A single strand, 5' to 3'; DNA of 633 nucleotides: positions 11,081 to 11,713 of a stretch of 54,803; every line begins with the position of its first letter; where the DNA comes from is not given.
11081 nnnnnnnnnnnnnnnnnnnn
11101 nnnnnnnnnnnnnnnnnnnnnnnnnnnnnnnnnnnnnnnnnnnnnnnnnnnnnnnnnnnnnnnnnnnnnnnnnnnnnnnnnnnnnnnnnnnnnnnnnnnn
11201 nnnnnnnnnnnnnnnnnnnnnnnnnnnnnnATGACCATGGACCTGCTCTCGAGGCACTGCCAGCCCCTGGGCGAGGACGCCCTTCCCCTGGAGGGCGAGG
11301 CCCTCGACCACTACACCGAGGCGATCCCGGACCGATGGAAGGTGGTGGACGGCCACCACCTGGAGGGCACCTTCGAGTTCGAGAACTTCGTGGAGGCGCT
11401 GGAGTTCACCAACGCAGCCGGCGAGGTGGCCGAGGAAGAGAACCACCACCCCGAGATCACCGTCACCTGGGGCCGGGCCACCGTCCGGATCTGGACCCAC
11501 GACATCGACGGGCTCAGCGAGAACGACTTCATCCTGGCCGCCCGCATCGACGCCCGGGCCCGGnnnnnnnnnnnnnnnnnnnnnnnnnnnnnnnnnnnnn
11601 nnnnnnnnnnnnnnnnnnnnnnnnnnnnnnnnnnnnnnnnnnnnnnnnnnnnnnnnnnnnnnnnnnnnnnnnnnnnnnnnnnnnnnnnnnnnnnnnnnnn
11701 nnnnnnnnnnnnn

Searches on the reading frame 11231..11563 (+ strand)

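Call 92: search_protein_families(library=pfam, proteins=[window:11231-11563:+], max_evalue=0.05)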
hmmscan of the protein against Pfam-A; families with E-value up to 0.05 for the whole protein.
seq(111 aa): 1 family
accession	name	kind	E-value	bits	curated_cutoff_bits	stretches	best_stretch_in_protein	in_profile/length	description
PF01329.24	Pterin_4a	-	5.8e-29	100.5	26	1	20-108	3-90/91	Pterin 4 alpha carbinolamine dehydratase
